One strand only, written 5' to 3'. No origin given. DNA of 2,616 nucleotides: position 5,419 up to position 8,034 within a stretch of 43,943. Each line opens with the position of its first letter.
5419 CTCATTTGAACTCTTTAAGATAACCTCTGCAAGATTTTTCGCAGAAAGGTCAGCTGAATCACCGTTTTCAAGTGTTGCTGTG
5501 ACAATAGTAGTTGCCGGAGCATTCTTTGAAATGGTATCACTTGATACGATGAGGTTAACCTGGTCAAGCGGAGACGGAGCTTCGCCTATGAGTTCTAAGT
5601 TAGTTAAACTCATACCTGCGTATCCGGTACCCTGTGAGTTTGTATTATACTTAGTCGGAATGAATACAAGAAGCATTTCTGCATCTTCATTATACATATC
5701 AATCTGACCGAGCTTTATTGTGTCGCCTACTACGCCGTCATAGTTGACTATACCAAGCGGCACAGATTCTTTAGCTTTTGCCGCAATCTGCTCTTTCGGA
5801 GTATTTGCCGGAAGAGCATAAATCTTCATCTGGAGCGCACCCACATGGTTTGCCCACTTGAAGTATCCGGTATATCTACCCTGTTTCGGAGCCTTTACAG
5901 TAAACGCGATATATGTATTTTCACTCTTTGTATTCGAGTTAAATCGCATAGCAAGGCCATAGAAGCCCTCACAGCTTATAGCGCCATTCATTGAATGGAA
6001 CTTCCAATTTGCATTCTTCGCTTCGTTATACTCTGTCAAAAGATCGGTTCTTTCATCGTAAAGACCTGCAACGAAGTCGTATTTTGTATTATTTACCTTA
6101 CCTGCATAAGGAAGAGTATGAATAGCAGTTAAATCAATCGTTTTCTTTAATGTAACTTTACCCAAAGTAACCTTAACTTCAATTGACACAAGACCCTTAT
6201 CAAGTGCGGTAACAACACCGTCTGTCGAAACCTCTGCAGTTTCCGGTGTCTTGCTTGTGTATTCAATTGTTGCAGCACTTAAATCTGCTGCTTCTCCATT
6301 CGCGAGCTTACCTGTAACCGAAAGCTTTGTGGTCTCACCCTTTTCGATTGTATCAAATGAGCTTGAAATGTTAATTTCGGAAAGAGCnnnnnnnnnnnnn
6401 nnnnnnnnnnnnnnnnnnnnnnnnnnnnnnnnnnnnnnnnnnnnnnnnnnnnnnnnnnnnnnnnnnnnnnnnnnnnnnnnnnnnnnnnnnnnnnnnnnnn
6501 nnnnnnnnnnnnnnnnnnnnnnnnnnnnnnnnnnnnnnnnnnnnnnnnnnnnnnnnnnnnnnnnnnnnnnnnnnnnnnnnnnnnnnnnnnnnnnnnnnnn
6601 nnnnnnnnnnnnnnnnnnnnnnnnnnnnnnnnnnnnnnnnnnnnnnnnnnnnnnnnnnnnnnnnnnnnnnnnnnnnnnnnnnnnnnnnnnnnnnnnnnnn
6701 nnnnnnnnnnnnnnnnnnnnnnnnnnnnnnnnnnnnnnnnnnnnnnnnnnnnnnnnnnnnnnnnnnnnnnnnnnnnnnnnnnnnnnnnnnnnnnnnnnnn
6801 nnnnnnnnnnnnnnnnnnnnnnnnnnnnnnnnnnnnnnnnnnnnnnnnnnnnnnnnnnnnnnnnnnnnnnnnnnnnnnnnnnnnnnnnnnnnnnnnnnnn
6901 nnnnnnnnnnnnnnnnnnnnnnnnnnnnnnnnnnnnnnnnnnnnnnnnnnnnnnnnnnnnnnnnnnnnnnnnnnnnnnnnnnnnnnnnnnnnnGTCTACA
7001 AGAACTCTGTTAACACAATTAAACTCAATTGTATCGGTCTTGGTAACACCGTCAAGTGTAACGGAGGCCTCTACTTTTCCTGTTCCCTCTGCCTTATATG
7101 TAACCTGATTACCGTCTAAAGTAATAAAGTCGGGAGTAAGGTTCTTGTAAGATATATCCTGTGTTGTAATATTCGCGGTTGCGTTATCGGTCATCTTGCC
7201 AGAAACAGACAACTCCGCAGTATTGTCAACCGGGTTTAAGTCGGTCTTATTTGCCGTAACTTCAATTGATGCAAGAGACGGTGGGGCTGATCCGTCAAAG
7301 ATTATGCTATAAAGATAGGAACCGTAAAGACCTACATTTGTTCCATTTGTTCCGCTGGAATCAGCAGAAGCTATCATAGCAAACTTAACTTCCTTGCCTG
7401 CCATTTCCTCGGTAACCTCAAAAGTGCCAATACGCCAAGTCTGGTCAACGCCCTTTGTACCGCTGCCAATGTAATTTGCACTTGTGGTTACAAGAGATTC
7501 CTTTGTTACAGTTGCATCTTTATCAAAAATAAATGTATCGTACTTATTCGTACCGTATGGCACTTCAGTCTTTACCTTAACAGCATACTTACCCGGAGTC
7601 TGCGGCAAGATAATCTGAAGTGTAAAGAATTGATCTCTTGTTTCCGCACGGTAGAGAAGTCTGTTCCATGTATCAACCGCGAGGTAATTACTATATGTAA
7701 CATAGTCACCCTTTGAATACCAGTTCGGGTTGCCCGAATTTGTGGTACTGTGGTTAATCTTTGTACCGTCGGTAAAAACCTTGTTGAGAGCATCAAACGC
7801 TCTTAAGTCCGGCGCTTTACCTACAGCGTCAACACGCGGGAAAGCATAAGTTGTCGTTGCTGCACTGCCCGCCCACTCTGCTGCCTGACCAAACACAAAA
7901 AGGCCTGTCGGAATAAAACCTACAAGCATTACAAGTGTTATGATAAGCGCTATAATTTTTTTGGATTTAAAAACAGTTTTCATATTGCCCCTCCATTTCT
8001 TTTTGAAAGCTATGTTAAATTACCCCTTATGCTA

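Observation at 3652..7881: Five tandem copies of an unassigned ~190-aa module, each paired with a Big_2 domain: candidate new binding-module family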

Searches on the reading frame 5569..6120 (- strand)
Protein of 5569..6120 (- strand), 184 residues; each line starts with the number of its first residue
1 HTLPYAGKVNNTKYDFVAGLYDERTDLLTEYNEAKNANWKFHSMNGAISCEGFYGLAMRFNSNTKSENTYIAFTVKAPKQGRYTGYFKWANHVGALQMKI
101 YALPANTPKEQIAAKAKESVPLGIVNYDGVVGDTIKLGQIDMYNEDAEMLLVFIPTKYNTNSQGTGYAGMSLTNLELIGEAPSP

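Call 11: search_protein_families(library=pfam, proteins=[window:5569-6120:-], max_evalue=10)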
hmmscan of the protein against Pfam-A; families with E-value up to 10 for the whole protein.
window:5569-6120:- (184 aa): 2 families
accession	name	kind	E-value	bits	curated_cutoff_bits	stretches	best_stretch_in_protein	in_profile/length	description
PF18191.6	PnpCD_PnpD_N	-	0.11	12.6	25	1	66-145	6-84/151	Hydroquinone 1,2-dioxygenase large subunit N-terminal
PF25275.1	Golvesin_C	-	0.16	12.5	31.6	1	49-106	22-78/132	Golvesin C-terminal domain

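Call 12: search_solved_structures(query=A2, max_evalue=10, show_alignments=2)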
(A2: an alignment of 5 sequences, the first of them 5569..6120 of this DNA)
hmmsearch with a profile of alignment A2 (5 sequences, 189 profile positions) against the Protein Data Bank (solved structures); distinct sequences matched with E-value up to 10: 3.
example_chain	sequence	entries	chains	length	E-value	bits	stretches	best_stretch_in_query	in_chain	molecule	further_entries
4ql0_A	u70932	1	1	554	0.63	13.1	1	6-77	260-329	Filamentous hemagglutinin transporter protein FhaC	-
4qky_A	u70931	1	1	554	0.63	13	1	6-77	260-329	Filamentous hemagglutinin transporter protein FhaC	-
3njt_A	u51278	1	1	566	0.65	13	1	6-77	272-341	Filamentous hemagglutinin transporter protein fhaC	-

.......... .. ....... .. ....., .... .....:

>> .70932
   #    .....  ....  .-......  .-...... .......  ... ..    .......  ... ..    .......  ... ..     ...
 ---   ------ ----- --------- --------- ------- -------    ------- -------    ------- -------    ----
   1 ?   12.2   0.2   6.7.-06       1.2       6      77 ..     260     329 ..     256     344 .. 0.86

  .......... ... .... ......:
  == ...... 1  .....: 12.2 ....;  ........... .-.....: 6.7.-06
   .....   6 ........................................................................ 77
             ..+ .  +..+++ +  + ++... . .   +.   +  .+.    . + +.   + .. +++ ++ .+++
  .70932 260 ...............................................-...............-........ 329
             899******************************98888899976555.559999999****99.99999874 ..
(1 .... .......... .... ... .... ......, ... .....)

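Call 13: find_homologous_proteins(query=A2, max_evalue=0.001)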
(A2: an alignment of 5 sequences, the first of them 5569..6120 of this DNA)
Query A2 (5 sequences): 1141 candidates shared short words with the query, none scored E <= 0.001.
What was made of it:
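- Tried and rejected: find_homologous_proteins with the five-module alignment: no hit (call 13).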

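Call 22: predict_structure(alignment_id=A2)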
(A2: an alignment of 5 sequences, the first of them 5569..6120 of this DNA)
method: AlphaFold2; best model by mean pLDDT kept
length: 184 residues; sequences in the alignment: 5
mean_pLDDT: 76.1   pTM: 0.79
mean pLDDT of the five models: 76.1, 74.6, 73.0, 72.3, 72.1
residues with pLDDT >= 90: 36; 70-90: 83; 50-70: 55; < 50: 10
segments of 3 or more residues with pLDDT < 50: 1-4, 22-27
pLDDT, mean of each block of 10 residues (from residue 1): 55 75 49 70 73 62 69 88 87 79 94 93 81 83 91 82 63 83 58
secondary structure, 60 per line:
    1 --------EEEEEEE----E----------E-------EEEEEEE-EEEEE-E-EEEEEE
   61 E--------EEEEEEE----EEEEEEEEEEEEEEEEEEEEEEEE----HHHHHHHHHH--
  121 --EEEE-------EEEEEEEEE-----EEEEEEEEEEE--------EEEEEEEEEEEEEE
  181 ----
elements in order: E9-15 E39-45 E47-51 E55-61 E70-76 E81-104 H109-118 E123-126 E134-142 E148-158 E167-180

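Call 24: fold_search(model_id=the predicted structure, library=pdb)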
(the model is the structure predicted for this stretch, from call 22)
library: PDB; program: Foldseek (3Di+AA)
matches with E <= 10: 1759; with E <= 0.001: 104
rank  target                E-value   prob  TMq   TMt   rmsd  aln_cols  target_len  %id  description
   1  8yt7                  9.3e-06  1.00  0.43  0.42   6.2       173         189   12  Crystal structure of the MAM domain of Spodoptera frugiperda Scavenger Receptor-C (released 2025-04-02)
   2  2wo1_A                2.4e-05  1.00  0.45  0.45   9.2       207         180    8  Crystal Structure of the EphA4 Ligand Binding Domain (released 2009-10-27)
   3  1w9f_A                2.9e-05  1.00  0.42  0.51   6.4       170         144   14  CBM29-2 mutant R112A: Probing the Mechanism of Ligand Recognition by Family 29 Carbohydrate Binding Modules (released 2005-03-22)
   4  8hhv_A                4.7e-05  1.00  0.43  0.20   7.0       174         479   15  endo-alpha-D-arabinanase EndoMA1 from Microbacterium arabinogalactanolyticum (released 2023-08-16)
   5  1w90_B                6.0e-05  1.00  0.45  0.56   6.1       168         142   12  CBM29-2 mutant D114A: Probing the Mechanism of Ligand Recognition by Family 29 Carbohydrate Binding Modules (released 2005-03-18)
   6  4ary_B                6.0e-05  1.00  0.42  0.16   5.8       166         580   13  Lepidopteran-specific toxin Cry1Ac in complex with receptor specificity determinant GalNAc (released 2013-05-15)
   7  8ic1_A                6.3e-05  1.00  0.43  0.20   7.0       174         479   15  endo-alpha-D-arabinanase EndoMA1 D51N mutant from Microbacterium arabinogalactanolyticum in complex with arabinooligos (released 2023-08-16)
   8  8hhe_B                6.3e-05  1.00  0.41  0.13  11.9       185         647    6  Crystal structure of Cry5B from Bacillus thuringiensis at 4.5 A resolution (released 2022-12-07)
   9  3nru_L                6.3e-05  1.00  0.38  0.44   7.9       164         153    9  Ligand binding domain of EPHA7 (released 2010-12-08)
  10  7uaf_D                6.7e-05  1.00  0.42  0.18  10.2       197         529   11  Human meprin alpha inhibitory complex with compound 10d (N~3~,N~3~-bis[(2H-1,3-benzodioxol-5-yl)methyl]-N-hydroxy-beta (released 2022-11-02)
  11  1w8w_A                7.6e-05  1.00  0.43  0.51   6.5       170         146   13  CBM29-2 mutant Y46A: Probing the Mechanism of Ligand Recognition by Family 29 Carbohydrate Binding Modules (released 2005-03-22)
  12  7ehg_F                8.1e-05  1.00  0.49  0.63   6.0       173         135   13  Crystal Structure of MiXBM (released 2022-03-30)
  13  1w8z_A                8.1e-05  1.00  0.46  0.56   6.3       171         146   12  CBM29-2 mutant K85A: Probing the Mechanism of Ligand Recognition by Family 29 Carbohydrate Binding Modules (released 2005-03-22)
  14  3zm8_A                8.1e-05  1.00  0.42  0.20   8.1       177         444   11  Crystal structure of Podospora anserina GH26-CBM35 beta-(1,4)- mannanase (released 2013-04-17)
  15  3nru_D                8.1e-05  1.00  0.44  0.49   8.5       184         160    9  Ligand binding domain of EPHA7 (released 2010-12-08)
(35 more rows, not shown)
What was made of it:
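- Tried and rejected: First AF2 model (five sequences, pLDDT 76): its top hits were MAM and ephrin-receptor domains (call 24).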

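Call 25: search_protein_representatives(alignment_id=A2)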
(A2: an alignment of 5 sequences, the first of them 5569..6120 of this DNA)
Query: 5 sequences, 189 profile positions. Proteins with E-value up to 0.001 (for the whole library): 249; up to 1e-10: 91; up to 1e-30: 7. The best 150 are listed.
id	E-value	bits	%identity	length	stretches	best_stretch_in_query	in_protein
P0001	8.1e-55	201.9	-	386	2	4-131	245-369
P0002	6.8e-45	169.5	-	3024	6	13-186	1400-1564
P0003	5.5e-43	163.3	-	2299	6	20-164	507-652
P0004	7.8e-40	153.0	-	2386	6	29-182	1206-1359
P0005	6.6e-38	146.7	-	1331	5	24-183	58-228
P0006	1.6e-37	145.5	-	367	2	2-189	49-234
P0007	1.1e-32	129.7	-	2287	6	71-168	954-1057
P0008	6.6e-30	120.7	-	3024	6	11-184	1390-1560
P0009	1.1e-29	119.9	-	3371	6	14-185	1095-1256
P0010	1.7e-29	119.3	-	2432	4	11-128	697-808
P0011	2.7e-28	115.4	-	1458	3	12-170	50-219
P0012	5.5e-28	114.4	-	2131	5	15-167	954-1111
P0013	1.0e-27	113.5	-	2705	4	11-182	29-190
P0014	3.1e-27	111.9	-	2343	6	71-162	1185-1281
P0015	6.5e-27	110.9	-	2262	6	5-167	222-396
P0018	1.6e-25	106.3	-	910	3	11-183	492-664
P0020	6.1e-24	101.2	-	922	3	18-184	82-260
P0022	1.7e-23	99.7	-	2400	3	39-188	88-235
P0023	2.0e-23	99.5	-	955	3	25-167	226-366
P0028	6.2e-22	94.7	-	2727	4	24-162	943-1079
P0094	3.8e-10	56.2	-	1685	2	65-164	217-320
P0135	2.3e-07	47.1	-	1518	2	55-187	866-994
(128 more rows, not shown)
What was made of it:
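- Family exists: 249 representatives at E<=1e-3 and 91 at E<=1e-10 among 1.84 billion proteins (call 25).
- Tried and rejected: This reflects a limit of the word index, because the exhaustive search then found 249 relatives (call 25).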

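Call 40: search_protein_families(library=pfam, proteins=[P0094], max_evalue=0.01)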
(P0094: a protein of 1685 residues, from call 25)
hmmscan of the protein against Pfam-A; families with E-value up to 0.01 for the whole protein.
P0094 (1685 aa): 3 families
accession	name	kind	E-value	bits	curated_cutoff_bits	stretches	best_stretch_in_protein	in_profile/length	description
PF02368.24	Big_2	-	8.6e-15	54.9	22.8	1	626-701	3-74/79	Bacterial Ig-like domain (group 2)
PF07940.18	Hepar_II_III_C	-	9.6e-10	38.8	24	1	1416-1543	37-169/237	Heparinase II/III-like, C-terminal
PF22359.2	Big-like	-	0.00064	20.4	27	1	663-696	2-35/48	Bacterial Ig-like domain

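Call 42: search_protein_families(library=pfam, proteins=[P0003, P0004, P0012, P0018, P0020, P0023], max_evalue=0.001)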
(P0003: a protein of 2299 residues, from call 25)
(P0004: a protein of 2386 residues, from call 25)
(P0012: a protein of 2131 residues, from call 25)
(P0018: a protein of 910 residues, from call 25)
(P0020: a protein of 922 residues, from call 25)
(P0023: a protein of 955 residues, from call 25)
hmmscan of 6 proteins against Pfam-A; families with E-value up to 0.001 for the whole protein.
P0003 (2299 aa): 0 families

P0004 (2386 aa): 0 families

P0012 (2131 aa): 0 families

P0018 (910 aa): 0 families

P0020 (922 aa): 0 families

P0023 (955 aa): 3 families
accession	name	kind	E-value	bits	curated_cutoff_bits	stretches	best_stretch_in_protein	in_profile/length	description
PF18998.6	Flg_new_2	-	2.4e-08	34.3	23.6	1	797-856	10-71/73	Divergent InlB B-repeat domain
PF02368.24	Big_2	-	0.00026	21.3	22.8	1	565-632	14-79/79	Bacterial Ig-like domain (group 2)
PF09479.16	Flg_new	-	0.00027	21.4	27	0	797-852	9-64/65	Listeria-Bacteroides repeat domain (List_Bact_rpt)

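Call 62: find_encoding_contigs(protein=P0135, flank=10000, max_places=3)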
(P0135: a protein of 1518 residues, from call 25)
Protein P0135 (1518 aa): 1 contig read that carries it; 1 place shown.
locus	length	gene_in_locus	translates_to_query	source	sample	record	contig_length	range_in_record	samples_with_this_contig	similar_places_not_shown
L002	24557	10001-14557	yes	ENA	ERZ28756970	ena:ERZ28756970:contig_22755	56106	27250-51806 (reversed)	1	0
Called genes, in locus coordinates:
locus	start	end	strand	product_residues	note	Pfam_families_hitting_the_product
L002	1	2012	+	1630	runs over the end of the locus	PF02368:Big_2 (weak), PF26918:Ig_Eae (weak), PF07940:Hepar_II_III_C (weak), PF05345:He_PIG, PF00395:SLH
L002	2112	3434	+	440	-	-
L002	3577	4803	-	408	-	PF01548:DEDD_Tnp_IS110, PF14520:HHH_5 (faint), PF02371:Transposase_20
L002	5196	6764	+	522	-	PF01547:SBP_bac_1, PF13416:SBP_bac_8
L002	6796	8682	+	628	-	PF00728:Glyco_hydro_20, PF18088:Glyco_H_20C_C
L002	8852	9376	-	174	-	PF00165:HTH_AraC, PF12833:HTH_18, PF00165:HTH_AraC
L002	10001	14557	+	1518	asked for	PF02368:Big_2 (faint), PF22359:Big-like (faint)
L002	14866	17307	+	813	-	PF07940:Hepar_II_III_C, PF00395:SLH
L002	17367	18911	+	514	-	PF01547:SBP_bac_1, PF13416:SBP_bac_8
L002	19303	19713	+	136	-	PF02381:MraZ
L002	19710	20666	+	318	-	PF01795:Methyltransf_5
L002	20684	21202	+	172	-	-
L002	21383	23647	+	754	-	PF03717:PBP_dimer, PF00905:Transpeptidase, PF03793:PASTA (weak)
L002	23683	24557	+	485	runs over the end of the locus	PF01225:Mur_ligase, PF08245:Mur_ligase_M, PF02875:Mur_ligase_C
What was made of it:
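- Related locus: it carries GH20, two sugar-binding SBPs, an AraC regulator and SLH-anchored paralogues (call 62).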

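Call 64: list_cluster_members(proteins=[P0002, P0003, P0004, P0005, P0011, P0012, P0018, P0022, P0028, P0009])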
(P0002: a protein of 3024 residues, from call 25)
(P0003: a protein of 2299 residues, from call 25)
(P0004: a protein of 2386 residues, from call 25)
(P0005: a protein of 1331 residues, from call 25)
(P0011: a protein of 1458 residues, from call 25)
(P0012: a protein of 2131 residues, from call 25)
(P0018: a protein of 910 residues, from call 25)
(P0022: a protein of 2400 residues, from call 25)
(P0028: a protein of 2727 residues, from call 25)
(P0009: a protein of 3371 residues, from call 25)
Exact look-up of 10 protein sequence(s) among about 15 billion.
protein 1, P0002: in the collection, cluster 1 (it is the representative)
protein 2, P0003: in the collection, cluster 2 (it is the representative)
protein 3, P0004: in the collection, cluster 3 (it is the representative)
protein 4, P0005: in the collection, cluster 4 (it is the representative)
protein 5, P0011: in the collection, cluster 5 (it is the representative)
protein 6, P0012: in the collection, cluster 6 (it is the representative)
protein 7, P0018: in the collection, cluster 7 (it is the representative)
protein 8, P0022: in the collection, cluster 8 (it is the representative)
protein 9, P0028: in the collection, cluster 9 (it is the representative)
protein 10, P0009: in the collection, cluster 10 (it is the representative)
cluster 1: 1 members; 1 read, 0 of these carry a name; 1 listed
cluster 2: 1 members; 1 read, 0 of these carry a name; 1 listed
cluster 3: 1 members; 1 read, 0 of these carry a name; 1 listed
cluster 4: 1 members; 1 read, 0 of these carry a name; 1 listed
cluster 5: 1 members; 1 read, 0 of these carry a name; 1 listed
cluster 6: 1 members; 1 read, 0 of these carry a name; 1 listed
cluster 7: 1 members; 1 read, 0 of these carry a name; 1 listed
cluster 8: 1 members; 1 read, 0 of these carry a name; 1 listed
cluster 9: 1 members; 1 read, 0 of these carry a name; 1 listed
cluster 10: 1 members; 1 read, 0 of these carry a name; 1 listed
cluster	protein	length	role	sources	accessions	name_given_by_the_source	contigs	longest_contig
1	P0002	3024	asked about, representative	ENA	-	-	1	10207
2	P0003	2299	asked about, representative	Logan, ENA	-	-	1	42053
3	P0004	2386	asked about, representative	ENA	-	-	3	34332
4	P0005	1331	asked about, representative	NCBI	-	-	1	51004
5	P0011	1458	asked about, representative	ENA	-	-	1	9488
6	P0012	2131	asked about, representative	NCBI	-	-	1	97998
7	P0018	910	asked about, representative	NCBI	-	-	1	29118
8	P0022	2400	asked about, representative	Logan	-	-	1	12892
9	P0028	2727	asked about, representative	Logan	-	-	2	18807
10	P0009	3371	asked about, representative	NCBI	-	-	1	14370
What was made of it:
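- Tried and rejected: list_cluster_members: no names for ten family representatives (call 64).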

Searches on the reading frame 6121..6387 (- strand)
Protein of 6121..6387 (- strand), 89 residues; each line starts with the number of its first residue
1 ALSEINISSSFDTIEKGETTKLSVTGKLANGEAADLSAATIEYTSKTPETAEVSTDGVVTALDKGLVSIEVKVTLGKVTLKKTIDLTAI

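Call 57: search_protein_families(library=pfam, proteins=[window:6121-6387:-], max_evalue=0.1)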
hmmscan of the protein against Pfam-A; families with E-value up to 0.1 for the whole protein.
window:6121-6387:- (89 aa): 2 families
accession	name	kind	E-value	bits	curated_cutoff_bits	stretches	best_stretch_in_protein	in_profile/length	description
PF02368.24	Big_2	-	1.1e-08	35.3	22.8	1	4-83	4-76/79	Bacterial Ig-like domain (group 2)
PF22359.2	Big-like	-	7.3e-06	26.6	27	1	42-87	4-47/48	Bacterial Ig-like domain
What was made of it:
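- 6121..6387 (-): Ig spacer 2 (aa 533-621). Big_2 at 35.3 bits, above the gathering score of 22.8. call 57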

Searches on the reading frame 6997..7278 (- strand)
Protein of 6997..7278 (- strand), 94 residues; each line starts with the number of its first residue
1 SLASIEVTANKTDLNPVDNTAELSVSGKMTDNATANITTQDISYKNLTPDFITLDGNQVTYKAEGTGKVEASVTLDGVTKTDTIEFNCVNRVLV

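Call 57: search_protein_families(library=pfam, proteins=[window:6997-7278:-], max_evalue=0.1)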
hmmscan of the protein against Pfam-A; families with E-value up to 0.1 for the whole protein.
window:6997-7278:- (94 aa): 3 families
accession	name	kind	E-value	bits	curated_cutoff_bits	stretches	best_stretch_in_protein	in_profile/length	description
PF22359.2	Big-like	-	0.0013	19.4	27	1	42-73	3-35/48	Bacterial Ig-like domain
PF06199.17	Phage_tail_2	-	0.0095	16.4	23.8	1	33-82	22-71/132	Phage tail tube protein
PF08522.16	BT_3987-like_N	-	0.017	16.2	25.9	1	5-77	29-98/120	BT_3987-like, N-terminal domain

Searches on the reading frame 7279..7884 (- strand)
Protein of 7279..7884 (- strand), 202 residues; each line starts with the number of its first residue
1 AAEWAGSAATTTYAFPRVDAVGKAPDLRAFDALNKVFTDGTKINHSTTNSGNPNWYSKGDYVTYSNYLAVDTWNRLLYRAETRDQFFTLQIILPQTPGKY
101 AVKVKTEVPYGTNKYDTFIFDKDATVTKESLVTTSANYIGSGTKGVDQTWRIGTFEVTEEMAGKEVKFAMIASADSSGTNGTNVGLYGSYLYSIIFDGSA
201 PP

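Call 11: search_protein_families(library=pfam, proteins=[window:7279-7884:-], max_evalue=10)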
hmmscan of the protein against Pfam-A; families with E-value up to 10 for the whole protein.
window:7279-7884:- (202 aa): 1 family
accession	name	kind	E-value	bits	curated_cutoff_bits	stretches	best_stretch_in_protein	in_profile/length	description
PF07495.19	Y_Y_Y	-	0.12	12.7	26.6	1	96-117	36-57/65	Y_Y_Y domain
